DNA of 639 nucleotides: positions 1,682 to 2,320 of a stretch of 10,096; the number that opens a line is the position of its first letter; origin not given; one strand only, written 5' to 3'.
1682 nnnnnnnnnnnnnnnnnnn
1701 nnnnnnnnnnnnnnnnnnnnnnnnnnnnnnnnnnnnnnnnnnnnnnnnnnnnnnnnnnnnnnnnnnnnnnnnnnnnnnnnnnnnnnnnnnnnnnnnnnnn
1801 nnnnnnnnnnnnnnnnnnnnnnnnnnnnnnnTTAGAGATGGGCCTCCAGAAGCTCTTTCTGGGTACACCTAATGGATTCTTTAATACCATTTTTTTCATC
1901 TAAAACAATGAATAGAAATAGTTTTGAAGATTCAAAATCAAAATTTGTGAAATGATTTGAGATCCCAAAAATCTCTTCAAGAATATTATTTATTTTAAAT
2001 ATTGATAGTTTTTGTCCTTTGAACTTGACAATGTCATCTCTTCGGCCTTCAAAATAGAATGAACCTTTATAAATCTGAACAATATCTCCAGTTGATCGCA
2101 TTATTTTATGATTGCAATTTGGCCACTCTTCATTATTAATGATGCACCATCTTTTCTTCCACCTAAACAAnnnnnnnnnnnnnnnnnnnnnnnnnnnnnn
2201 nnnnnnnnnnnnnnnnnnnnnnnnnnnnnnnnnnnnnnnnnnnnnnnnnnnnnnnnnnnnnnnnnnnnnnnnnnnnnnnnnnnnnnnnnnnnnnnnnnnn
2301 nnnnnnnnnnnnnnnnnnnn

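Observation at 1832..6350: An AMP-binding enzyme exon and its inverted pseudo-copy lie in opposite arms, so the pre-mRNA carries a built-in antisense to its own exon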

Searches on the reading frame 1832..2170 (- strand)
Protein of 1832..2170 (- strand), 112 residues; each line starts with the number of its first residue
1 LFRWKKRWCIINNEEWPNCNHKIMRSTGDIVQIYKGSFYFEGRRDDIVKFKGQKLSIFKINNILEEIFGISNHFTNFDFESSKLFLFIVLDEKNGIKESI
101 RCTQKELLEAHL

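Call 6: search_protein_families(library=pfam, proteins=[window:1832-2170:-], max_evalue=1)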
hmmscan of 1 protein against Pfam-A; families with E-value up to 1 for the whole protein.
window:1832-2170:- (112 aa): 0 families

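Call 9: search_solved_structures(query=window:1835-2161:-, max_evalue=10, show_alignments=3)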
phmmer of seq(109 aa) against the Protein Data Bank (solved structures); distinct sequences matched with E-value up to 10: 40.
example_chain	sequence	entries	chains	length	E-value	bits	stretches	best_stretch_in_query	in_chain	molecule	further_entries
3ite_A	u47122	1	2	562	0.0054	20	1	16-64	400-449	SidN siderophore synthetase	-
9g79_B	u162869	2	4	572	0.035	17.4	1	31-67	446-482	Acetyl-coenzyme A synthetase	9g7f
7thn_B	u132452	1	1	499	0.065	16.5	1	22-67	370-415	L-proline--[L-prolyl-carrier protein] ligase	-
3wvn_A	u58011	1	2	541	0.082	16.2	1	23-67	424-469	Non-ribosomal peptide synthetase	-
5jjq_A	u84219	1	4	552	0.12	15.7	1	21-68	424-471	AMP-dependent synthetase and ligase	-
4gs5_A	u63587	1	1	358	0.2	15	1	23-96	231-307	Acyl-CoA synthetase (AMP-forming)/AMP-acid ligase II-like protein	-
8hlk_A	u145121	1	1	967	0.23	14.8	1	17-68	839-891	Microcystin synthetase B (Fragment)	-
1vga_A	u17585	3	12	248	0.32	14.3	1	55-84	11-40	Triosephosphate isomerase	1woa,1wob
4yxg_A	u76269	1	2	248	0.33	14.2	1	55-84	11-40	Triosephosphate isomerase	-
3pvf_A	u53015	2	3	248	0.33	14.2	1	55-84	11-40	Triosephosphate isomerase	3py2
5brb_A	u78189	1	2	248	0.34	14.2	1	55-84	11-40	Triosephosphate isomerase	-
3pwa_A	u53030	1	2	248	0.34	14.2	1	55-84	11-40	Triosephosphate isomerase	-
5bmx_A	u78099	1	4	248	0.34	14.2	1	55-84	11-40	Triosephosphate isomerase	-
4zz9_A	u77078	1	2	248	0.34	14.2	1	55-84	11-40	Triosephosphate isomerase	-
5bmw_A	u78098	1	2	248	0.34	14.2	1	55-84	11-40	Triosephosphate isomerase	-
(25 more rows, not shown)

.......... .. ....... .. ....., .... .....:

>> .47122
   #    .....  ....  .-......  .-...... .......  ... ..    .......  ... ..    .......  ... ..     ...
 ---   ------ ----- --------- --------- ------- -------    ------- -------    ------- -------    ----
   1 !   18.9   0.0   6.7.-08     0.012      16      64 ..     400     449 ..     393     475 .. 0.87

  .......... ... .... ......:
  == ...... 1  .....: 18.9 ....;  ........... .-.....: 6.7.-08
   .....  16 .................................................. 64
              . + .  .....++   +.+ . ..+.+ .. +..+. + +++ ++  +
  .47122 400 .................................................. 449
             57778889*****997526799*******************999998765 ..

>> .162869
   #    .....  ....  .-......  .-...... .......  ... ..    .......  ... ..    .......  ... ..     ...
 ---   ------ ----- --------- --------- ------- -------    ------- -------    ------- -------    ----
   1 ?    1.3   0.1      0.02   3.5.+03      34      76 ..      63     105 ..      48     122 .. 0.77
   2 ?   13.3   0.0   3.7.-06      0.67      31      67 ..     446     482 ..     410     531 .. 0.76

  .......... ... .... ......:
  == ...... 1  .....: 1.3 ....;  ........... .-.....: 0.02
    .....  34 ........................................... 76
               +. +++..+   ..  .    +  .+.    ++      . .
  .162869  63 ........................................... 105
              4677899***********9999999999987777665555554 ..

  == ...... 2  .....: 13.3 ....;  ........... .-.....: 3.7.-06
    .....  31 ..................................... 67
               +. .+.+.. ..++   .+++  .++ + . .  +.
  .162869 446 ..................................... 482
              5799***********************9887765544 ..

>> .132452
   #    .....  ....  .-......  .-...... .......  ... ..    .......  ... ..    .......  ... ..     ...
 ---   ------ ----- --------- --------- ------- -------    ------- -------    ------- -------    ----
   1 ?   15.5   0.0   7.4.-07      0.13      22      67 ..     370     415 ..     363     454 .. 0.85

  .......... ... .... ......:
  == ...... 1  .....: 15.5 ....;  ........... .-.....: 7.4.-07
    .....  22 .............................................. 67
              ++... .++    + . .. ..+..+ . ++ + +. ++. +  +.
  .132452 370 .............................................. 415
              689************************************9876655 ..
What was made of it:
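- On Adenylate-forming enzyme superfamily / AASDH ortholog: PDB adenylation domains match at equivalent positions (call 9).
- Checked: The best E-value is 0.005, and the matches sit at the equivalent position in each chain (call 9).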

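Call 10: find_homologous_proteins(query=window:1835-2161:-, max_evalue=0.01)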
Query seq(109 aa): 6 candidates shared short words with the query, none scored E <= 0.01.
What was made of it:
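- Tried and rejected: Word-indexed homolog search with the exon: nothing found (call 10).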

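Call 17: list_cluster_members(proteins=[window:1835-2170:-, window:1835-2101:-, window:4862-5197:-, window:7785-8060:-, window:926-1186:+, window:8576-8794:+, window:8003-8203:-, window:7280-7474:+, window:6920-7138:-, window:4862-5098:-])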
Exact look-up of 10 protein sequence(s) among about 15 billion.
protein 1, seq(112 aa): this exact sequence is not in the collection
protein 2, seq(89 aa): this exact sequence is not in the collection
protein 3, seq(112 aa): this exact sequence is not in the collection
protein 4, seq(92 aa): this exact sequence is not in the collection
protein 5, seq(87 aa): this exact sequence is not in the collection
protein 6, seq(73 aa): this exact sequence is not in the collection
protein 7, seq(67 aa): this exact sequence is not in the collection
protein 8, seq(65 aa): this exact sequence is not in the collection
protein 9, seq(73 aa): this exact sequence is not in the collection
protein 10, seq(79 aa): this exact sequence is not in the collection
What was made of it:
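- Tried and rejected: Exact look-up of ten window ORFs in the protein collection: none present (call 17).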

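Call 23: search_protein_representatives(protein=window:1835-2164:-)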
Query: 110 residues. Proteins with E-value up to 0.001 (for the whole library): 743; up to 1e-10: 48; up to 1e-30: 1. The best 150 are listed.
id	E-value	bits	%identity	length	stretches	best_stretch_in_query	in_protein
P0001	2.1e-33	130.9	64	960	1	3-101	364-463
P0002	3.3e-18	81.9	39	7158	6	9-60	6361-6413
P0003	1.0e-17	80.3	29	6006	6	18-107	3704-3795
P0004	1.0e-17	80.3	40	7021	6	23-62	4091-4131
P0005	3.4e-16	75.5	42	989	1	4-102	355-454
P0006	6.5e-16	74.5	31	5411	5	24-98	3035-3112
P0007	2.5e-15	72.6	32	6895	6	17-108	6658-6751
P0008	4.2e-15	72.0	34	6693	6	15-65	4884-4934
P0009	5.0e-15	71.7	31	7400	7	17-99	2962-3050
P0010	1.6e-14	70.1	32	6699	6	24-106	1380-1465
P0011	3.5e-14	69.0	36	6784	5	19-59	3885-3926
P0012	4.6e-14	68.6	30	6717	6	21-92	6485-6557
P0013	7.8e-14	67.9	34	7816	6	19-72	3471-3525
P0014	8.9e-14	67.7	32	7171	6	23-66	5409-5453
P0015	1.5e-13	67.0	32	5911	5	24-73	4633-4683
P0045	7.4e-11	58.3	39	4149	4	24-71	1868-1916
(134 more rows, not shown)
